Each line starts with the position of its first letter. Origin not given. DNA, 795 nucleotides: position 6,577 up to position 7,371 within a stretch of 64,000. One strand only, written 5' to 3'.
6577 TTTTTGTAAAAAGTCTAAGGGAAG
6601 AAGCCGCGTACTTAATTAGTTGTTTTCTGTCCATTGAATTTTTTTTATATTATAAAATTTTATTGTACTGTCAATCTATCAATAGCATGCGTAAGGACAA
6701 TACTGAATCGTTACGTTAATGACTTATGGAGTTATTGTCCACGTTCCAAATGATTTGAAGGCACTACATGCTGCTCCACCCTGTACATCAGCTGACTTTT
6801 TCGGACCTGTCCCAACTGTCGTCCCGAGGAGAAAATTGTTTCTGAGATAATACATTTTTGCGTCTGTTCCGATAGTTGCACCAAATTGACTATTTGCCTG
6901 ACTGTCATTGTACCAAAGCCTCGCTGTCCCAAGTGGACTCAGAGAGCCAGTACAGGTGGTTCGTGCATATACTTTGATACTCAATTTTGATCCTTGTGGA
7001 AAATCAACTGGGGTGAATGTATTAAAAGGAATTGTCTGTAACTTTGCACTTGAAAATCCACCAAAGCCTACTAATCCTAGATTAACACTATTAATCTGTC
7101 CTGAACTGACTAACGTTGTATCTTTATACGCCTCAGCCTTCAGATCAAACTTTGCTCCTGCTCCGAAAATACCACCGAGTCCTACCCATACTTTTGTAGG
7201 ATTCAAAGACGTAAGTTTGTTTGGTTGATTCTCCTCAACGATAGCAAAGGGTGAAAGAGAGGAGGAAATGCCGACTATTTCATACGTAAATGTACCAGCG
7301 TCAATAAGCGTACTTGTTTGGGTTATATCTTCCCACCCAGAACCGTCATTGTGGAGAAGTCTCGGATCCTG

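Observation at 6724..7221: Conserved ~165-aa C-terminal domain shared by five otherwise different giant secreted proteins; I do not recognise it as a described family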

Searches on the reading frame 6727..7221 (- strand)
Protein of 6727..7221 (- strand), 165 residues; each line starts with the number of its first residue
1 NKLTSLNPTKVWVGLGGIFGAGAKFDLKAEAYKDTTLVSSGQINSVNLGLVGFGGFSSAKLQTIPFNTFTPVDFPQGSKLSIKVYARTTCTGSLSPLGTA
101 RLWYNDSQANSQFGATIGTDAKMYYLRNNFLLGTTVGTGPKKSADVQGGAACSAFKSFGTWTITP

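Call 11: search_protein_families(library=pfam, proteins=[window:6727-7221:-], max_evalue=10)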
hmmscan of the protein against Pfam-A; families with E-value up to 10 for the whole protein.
seq(165 aa): 0 families

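Call 12: search_protein_families(library=ncbifam, proteins=[window:6727-7221:-], max_evalue=10)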
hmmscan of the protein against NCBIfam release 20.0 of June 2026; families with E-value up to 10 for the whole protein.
seq(165 aa): 0 families

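Call 13: find_homologous_proteins(query=A1, max_evalue=0.001)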
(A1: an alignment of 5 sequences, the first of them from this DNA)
Query A1 (5 sequences) (165 aa, profile of the alignment): 188 proteins with E <= 0.001 among 6478 candidates; the best 120 are listed.
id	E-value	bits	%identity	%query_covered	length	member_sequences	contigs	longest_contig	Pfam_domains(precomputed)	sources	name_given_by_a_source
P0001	6.2e-65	236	63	99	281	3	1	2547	-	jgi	jgi:hypothetical protein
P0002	3.7e-58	214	56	99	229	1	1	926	PF00801.27,PF18911.7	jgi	jgi:PKD repeat protein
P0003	8.4e-58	213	58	98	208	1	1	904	-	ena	-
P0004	3.2e-57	211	68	83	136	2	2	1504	-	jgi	jgi:hypothetical protein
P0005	3.6e-57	211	61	95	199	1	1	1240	PF18911.7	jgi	jgi:hypothetical protein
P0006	3.2e-55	205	56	98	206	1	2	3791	PF18911.7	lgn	-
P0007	2.5e-54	202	55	99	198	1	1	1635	-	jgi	jgi:hypothetical protein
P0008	9.9e-54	200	55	94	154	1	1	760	-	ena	-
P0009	2.3e-53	199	55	99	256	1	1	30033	PF00801.27,PF18911.7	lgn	-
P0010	2.3e-53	199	55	99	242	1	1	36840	PF00801.27,PF18911.7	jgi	jgi:PKD repeat protein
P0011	1.2e-52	196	54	91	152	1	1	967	-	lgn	-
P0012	1.4e-52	196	59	92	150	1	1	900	-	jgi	jgi:hypothetical protein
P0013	1.5e-52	196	54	98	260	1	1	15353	-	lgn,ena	-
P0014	5.7e-52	194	55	99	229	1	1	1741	-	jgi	jgi:hypothetical protein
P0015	7.6e-52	194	53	99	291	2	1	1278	PF02369.23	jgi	-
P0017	4.3e-51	191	55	98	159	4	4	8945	-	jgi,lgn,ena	-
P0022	3.6e-48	182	48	98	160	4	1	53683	-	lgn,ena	-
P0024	7.7e-46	174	51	99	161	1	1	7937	-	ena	-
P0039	2.2e-39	153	45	99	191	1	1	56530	-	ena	-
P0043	9.3e-39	151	46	99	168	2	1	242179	-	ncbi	ncbi:MAG: hypothetical protein AABO57_12435 [Acidobacteriota bacterium]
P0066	1.1e-31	128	40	98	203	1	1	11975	-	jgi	-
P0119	7.8e-24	103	40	99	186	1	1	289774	-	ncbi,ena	-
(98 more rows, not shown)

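Call 14: search_solved_structures(query=A1, max_evalue=10)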
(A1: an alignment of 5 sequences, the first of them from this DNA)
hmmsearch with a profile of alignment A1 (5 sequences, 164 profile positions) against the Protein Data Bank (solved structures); distinct sequences matched with E-value up to 10: 1.
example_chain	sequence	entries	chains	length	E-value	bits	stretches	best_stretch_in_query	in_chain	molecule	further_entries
6b85_J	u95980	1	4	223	0.64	13.3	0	8-35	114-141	TMHC4_R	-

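Call 22: search_solved_structures(query=A2, max_evalue=10)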
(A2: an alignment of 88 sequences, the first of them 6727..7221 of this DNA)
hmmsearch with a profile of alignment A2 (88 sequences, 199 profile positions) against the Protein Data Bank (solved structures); distinct sequences matched with E-value up to 10: 4.
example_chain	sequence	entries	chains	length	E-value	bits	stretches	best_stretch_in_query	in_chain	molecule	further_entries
8rnj_A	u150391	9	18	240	0.27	14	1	137-186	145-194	Unspecific peroxygenase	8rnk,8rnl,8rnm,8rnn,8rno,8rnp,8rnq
5fuk_A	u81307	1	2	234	0.38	13.5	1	137-185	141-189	MROUPO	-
5fuj_A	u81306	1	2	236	0.39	13.5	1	137-185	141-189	MROUPO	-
7zbp_A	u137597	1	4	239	0.4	13.5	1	137-185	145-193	Marasmius rotula UPO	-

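Call 29: search_protein_representatives(alignment_id=A1)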
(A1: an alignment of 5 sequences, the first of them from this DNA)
Query: 5 sequences, 164 profile positions. Proteins with E-value up to 0.001 (for the whole library): 1195; up to 1e-10: 722; up to 1e-30: 306. The best 150 are listed.
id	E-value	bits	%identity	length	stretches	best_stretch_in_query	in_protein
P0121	7.1e-93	325.4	-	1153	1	1-164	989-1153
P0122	1.3e-92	324.6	-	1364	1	1-164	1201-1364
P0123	1.3e-91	321.3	-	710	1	1-164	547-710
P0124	1.6e-91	321.0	-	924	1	1-164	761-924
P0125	2.5e-90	317.1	-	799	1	1-164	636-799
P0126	2.5e-90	317.1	-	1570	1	2-164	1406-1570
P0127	8.4e-89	312.1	-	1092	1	1-164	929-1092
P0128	3.9e-88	309.9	-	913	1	2-164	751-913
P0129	1.8e-86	304.6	-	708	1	2-164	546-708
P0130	6.6e-71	253.9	-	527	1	3-164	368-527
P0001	2.0e-65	236.1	-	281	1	2-164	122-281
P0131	3.0e-65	235.5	-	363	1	2-163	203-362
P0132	7.7e-65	234.2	-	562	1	2-164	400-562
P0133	9.6e-65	233.9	-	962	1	2-164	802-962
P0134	2.1e-64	232.8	-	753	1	2-164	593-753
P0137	6.1e-63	228.0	-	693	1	2-164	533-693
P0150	5.6e-59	215.1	-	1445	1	1-164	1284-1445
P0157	8.3e-58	211.3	-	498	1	2-164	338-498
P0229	3.3e-47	176.9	-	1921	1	2-162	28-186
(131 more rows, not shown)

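Call 32: predict_structure(alignment_id=A2)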
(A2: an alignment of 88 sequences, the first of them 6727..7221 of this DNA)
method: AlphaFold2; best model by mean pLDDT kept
length: 165 residues; sequences in the alignment: 88
mean_pLDDT: 96.0   pTM: 0.90
mean pLDDT of the five models: 96.0, 95.8, 95.6, 95.3, 95.3
residues with pLDDT >= 90: 149; 70-90: 14; 50-70: 2; < 50: 0
segments of 3 or more residues with pLDDT < 50: none
pLDDT, mean of each block of 10 residues (from residue 1): 98 92 96 98 93 83 98 98 98 92 98 98 98 98 97 98 98
secondary structure, 60 per line:
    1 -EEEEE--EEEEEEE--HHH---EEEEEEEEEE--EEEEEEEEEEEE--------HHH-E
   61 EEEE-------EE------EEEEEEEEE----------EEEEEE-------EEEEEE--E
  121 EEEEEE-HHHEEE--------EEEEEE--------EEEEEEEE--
elements in order: E2-6 E9-15 E24-33 E36-47 E60-64 E80-88 E99-104 E112-117 E120-126 E131-133 E142-147 E156-163
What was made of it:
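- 6727..7221 (-): CTD copy A: the last 165 aa of protein A. The stop codon is at 6724-6726. It follows a non-PT beta domain. Used as first sequence of the AF2 model, pLDDT 96 (call 32).
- On T9SS CTD (Por_Secre_tail): The model has 165 aa and 12 strands (call 32).
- The AF2 model is very confident: pLDDT 96, pTM 0.90, 12 strands (call 32). Alternating strand directions place loops 16-23, 48-59, 89-98 and 148-155 at the same end of the sandwich (inference from call 32). Dockerins are small helical Ca-binding modules, whereas the model is all-beta (call 32).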

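Call 34: find_related_loci(query=A3, collection=genome_contigs, flank=10000)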
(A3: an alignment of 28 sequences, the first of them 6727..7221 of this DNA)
Query A3 (165 aa) in genome_contigs; peptide patterns used: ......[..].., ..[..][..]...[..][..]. (x = any residue, [..] = any of these).
105 stretches matched a pattern; 88 encode a relative of the query (tblastn E <= 1e-3); the best 80 are kept; 75 distinct loci.
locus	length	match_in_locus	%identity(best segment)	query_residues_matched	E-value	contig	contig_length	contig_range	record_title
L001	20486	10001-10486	62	1-165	5e-63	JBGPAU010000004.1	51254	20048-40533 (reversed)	MAG: Patescibacteria group bacterium isolate OBJ_0618_130150_121 k141_6118344_length_51254_cov_14.0508, whole genome sho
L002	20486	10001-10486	61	2-165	2e-61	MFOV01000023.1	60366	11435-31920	MAG: Candidatus Levybacteria bacterium RIFCSPLOWO2_01_FULL_39_10 rifcsplowo2_01_scaffold_6672, whole genome shotgun sequ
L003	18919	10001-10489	59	2-165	8e-60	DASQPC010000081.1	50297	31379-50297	MAG TPA_asm: Candidatus Methylomirabilota bacterium isolate SMAG_U10819 k141_829242, whole genome shotgun sequence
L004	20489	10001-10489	58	1-165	5e-60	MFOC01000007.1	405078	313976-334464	MAG: Candidatus Levybacteria bacterium RIFCSPHIGHO2_02_FULL_40_18 rifcsphigho2_02_scaffold_49, whole genome shotgun sequ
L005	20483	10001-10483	60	2-165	4e-58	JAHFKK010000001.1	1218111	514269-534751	MAG: Candidatus Gottesmanbacteria bacterium isolate nzgw408 NODE_1_length_1218112_cov_6.992134, whole genome shotgun seq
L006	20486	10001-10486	58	2-165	1e-57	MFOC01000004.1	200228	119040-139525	MAG: Candidatus Levybacteria bacterium RIFCSPHIGHO2_02_FULL_40_18 rifcsphigho2_02_scaffold_244, whole genome shotgun seq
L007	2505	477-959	58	2-165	4e-55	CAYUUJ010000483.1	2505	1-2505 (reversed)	MAG TPA_asm: uncultured Anaerolineaceae bacterium isolate SRP136066_co1_144 genome assembly, contig: NODE_92699_length_2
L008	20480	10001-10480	54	2-165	1e-50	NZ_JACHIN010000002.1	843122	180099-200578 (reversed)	Nonomuraea endophytica strain DSM 45385 Ga0415315_02, whole genome shotgun sequence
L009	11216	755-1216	54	10-164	3e-50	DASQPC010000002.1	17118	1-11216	MAG TPA_asm: Candidatus Methylomirabilota bacterium isolate SMAG_U10819 k141_221873, whole genome shotgun sequence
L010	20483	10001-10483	51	1-164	1e-49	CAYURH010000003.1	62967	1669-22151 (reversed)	MAG TPA_asm: uncultured Candidatus Saccharibacteria bacterium isolate SRP200132_co2_143 genome assembly, contig: NODE_23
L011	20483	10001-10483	51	1-164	3e-49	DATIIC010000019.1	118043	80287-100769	MAG TPA_asm: Candidatus Saccharimonadales bacterium isolate SMAG_U15654 k141_109807, whole genome shotgun sequence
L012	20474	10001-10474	50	2-162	2e-47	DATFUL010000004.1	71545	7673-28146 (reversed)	MAG TPA_asm: Patescibacteria group bacterium isolate SMAG_U9436 k141_2511920, whole genome shotgun sequence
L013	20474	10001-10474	48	3-163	3e-44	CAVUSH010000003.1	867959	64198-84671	MAG: uncultured Chloroflexia bacterium isolate MFD05942.bin.2.270 genome assembly, contig: contig_33608, whole genome sh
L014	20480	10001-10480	52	3-164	2e-44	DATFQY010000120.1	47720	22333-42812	MAG TPA_asm: Thermoanaerobaculia bacterium isolate SMAG_U9343 k141_1766765, whole genome shotgun sequence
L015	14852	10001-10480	49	2-164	6e-44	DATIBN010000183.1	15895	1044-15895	MAG TPA_asm: Thermoanaerobaculia bacterium isolate SMAG_U16291 k141_438465, whole genome shotgun sequence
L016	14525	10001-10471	54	3-161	3e-43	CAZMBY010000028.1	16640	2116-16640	MAG TPA_asm: uncultured Methanosarcinales archaeon isolate binchicken_co125_1124 genome assembly, contig: NODE_7016_leng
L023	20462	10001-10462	45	5-161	6e-37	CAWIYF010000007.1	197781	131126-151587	MAG: Candidatus Bathyarchaeota archaeon isolate MFD05942.bin.1.284 genome assembly, contig: contig_60204, whole genome s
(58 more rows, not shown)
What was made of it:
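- The family spans bacteria and archaea (calls 29, 34).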

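Call 35: fold_search(model_id=the predicted structure, library=pdb)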
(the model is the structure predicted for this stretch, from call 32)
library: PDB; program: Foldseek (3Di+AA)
matches with E <= 10: 598; with E <= 0.001: 0
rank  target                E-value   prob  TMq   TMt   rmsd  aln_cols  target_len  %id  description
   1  7jis_A                2.8e-02  0.69  0.29  0.08  11.4       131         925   13  HUMAN PI3KDELTA IN COMPLEX WITH COMPOUND 2F (released 2020-12-30)
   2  6pyr_A                5.1e-02  0.51  0.28  0.07  12.3       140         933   13  Human PI3Kdelta in complex with Compound 2-10 ((3S)-3-benzyl-3-methyl-5-[5-(2-methylpyrimidin-5-yl)pyrazolo[1,5-a]pyri (released 2019-08-28)
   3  7pos                  5.4e-02  0.60  0.26  0.07   8.0       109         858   15  PI3 kinase delta in complex with 5-(3,6-dihydro-2H-pyran-4-yl)-2-methoxy-N-(5-{3-[4-(propan-2-yl)piperazin-1-yl]prop-1-y (released 2021-09-29)
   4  8f9l_B                5.7e-02  0.51  0.29  0.33  14.5       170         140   13  Intramolecular ester bond-containing repeat domain from Gemella massiliensis adhesin (released 2024-06-19)
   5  9q15_A                6.0e-02  0.33  0.24  0.05  14.0       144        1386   11  syNOS Asymmetric Locked State (Composite) (released 2026-01-14)
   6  9q05                  6.3e-02  0.30  0.20  0.04  14.5       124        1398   10  syNOS monomer bound to NADPH (released 2026-01-14)
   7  9q0y_A                6.6e-02  0.30  0.23  0.04  14.3       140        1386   11  Asymmetric syNOS (released 2026-01-14)
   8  8viy                  7.0e-02  0.84  0.35  0.12   6.8       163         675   10  15-Lipoxygenase-2 V427L (released 2024-12-11)
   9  8tdu_A                7.4e-02  0.69  0.31  0.07  12.0       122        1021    9  STX-478, a Mutant-Selective, Allosteric Inhibitor bound to PI3Kalpha (released 2023-09-06)
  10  9l3r_A                7.8e-02  0.44  0.29  0.07  12.3       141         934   13  Human PI3KDELTA in complex with Zandelisib (released 2025-06-11)
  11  9c15_A                8.2e-02  0.35  0.23  0.07  13.7       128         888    7  Crystal structure of the KRAS-p110alpha complex with molecular glue D927 (released 2025-01-22)
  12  3qar                  9.5e-02  0.41  0.24  0.07   9.9       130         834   10  Crystal structure of PI3K-gamma in complex with triazine-benzimidazole 32 (released 2011-03-30)
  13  3r4r_A                1.1e-01  0.35  0.27  0.18  13.2       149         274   13  Crystal structure of a fimbrial assembly protein (BDI_3522) from Parabacteroides distasonis ATCC 8503 at 2.38 A resolu (released 2011-03-30)
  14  9gdi_A                1.1e-01  0.23  0.25  0.07  12.8       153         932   12  HUMAN PI3KDELTA IN COMPLEX WITH ISOCUMARIN INHIBITOR 10 (released 2024-12-18)
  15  8tdu_C                1.1e-01  0.75  0.31  0.07   6.6       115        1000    7  STX-478, a Mutant-Selective, Allosteric Inhibitor bound to PI3Kalpha (released 2023-09-06)
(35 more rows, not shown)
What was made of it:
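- On PLAT/LH2 (PF01477): Foldseek against the PDB gives nothing at E<=1e-3 (call 35).
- On C2 domain (PF00168): Foldseek gives E 0.03-0.2 with TM about 0.3 (call 35).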

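Call 49: search_protein_families(library=pfam, alignment_id=A4, max_evalue=0.00001)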
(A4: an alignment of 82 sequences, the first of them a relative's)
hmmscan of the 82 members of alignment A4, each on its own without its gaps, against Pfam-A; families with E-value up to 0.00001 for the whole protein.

A. member 1, P0123 (710 aa): 11 families
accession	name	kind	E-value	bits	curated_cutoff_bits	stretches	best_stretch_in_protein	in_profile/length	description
PF13964.12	Kelch_6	-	1.4e-28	98.3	25.3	0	253-303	6-50/50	Kelch motif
PF01344.31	Kelch_1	-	2.7e-23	81.6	20.1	0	58-100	4-45/46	Kelch motif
PF07646.21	Kelch_2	-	1.6e-18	66.1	21.3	0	55-101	2-48/48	Kelch motif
PF17210.9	SdrD_B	-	4e-15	56.4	29.7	1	430-499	5-77/112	SdrD B-like domain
PF13415.12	Kelch_3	-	1.1e-12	48.2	22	0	66-100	2-36/48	Galactose oxidase, central domain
PF13418.12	Kelch_4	-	2.5e-11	43.8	21.6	0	54-97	1-44/49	Galactose oxidase, central domain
PF24681.1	Kelch_KLHDC2_KLHL20_DRC7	-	3e-10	40.2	50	1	42-211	38-221/221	KLHDC2/KLHL20/DRC7 Kelch-repeats domain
PF25210.1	Kelch_FKB95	-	3.6e-10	40.4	70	0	44-97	69-123/268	FKB95, Kelch-repeats domain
PF24996.1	NANM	-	3e-07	30.1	45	0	113-171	274-331/350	N-acetylneuraminate epimerase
PF13620.12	CarboxypepD_reg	-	1.1e-06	29.3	32.3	1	441-512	6-79/82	Carboxypeptidase regulatory-like domain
PF07250.17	Glyoxal_oxid_N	-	4.8e-06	26.4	37.5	0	111-178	74-146/243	Glyoxal oxidase N-terminus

B. families by the number of members that match (of 82 scanned): 60 families (the first 25 are shown)
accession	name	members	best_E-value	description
PF18911.6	PKD_4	18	5.1e-36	PKD domain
PF13620.12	CarboxypepD_reg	15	4.3e-56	Carboxypeptidase regulatory-like domain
PF00801.26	PKD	12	1.7e-17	PKD domain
PF13964.12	Kelch_6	10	8.7e-36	Kelch motif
PF24681.1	Kelch_KLHDC2_KLHL20_DRC7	10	7.4e-29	KLHDC2/KLHL20/DRC7 Kelch-repeats domain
PF22352.2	K319L-like_PKD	10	2.6e-11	K319L-like, PKD domain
PF01344.31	Kelch_1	9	9.2e-60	Kelch motif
PF02369.22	Big_1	9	1.3e-30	Bacterial Ig-like domain (group 1)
PF25210.1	Kelch_FKB95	9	6.2e-30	FKB95, Kelch-repeats domain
PF17210.9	SdrD_B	9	1.9e-24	SdrD B-like domain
PF13715.12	CarbopepD_reg_2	9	6.3e-15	CarboxypepD_reg-like domain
PF07646.21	Kelch_2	8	7.2e-30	Kelch motif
PF13418.12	Kelch_4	8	4.6e-28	Galactose oxidase, central domain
PF13415.12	Kelch_3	8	6.4e-25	Galactose oxidase, central domain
PF24981.1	Beta-prop_ATRN-LZTR1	7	4.6e-24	Attractin/LZTR1 beta-propeller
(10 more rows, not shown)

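Call 52: list_cluster_members(proteins=[P0121, P0122, P0126, P0229, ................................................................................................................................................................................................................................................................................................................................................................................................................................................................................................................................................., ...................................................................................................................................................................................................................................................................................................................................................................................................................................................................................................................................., P0150, P0133, P0137, P0157])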
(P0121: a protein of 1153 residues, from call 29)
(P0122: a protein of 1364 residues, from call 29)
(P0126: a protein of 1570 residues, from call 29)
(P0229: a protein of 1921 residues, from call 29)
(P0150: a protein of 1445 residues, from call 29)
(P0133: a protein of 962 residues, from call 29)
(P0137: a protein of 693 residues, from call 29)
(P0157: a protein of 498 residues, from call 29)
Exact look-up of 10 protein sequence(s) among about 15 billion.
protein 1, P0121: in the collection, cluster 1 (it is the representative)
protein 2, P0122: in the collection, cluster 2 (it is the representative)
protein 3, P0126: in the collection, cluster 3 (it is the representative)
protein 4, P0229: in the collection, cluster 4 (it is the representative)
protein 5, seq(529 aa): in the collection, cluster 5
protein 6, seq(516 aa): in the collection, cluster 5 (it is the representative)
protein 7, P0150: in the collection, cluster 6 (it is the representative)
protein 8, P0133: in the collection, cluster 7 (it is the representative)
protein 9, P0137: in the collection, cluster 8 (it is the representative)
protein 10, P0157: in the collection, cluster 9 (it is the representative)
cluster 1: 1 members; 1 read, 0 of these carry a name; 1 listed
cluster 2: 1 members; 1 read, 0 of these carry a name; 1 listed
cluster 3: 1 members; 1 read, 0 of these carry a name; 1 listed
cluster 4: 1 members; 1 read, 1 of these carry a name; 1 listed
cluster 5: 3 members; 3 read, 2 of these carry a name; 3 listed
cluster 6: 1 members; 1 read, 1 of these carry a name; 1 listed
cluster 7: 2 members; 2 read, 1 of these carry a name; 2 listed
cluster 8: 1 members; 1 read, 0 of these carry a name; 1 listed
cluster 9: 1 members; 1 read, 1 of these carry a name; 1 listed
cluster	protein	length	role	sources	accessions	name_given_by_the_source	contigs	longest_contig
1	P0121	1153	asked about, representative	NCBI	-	-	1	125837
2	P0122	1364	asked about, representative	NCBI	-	-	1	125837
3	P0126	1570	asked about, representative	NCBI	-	-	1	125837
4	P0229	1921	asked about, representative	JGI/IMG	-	titin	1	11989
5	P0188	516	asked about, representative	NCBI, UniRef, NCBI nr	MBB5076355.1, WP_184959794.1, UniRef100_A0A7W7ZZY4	SdrD B-like domain-containing protein [Nonomuraea endophytica] | SD-repeat containing protein B domain-containing protein n=1 Tax=Nonomuraea endophytica ...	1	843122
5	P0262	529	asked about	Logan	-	-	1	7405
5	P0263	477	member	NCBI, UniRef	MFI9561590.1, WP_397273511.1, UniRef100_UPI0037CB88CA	SdrD B-like domain-containing protein [Nonomuraea endophytica] | SdrD B-like domain-containing protein n=1 Tax=Nonomuraea endophytica TaxID=714136 ...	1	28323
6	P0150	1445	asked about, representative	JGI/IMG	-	hypothetical protein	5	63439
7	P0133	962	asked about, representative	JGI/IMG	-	alpha-L-arabinofuranosidase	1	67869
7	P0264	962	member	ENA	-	-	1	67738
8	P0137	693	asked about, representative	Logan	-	-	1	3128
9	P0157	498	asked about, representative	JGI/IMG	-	YVTN family beta-propeller protein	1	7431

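Call 53: find_encoding_contigs(protein=P0121, flank=1000, max_places=2)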
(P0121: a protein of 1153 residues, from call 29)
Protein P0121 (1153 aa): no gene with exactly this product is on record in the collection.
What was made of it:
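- Tried and rejected: An exact look-up of P0121's contig failed (call 53).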
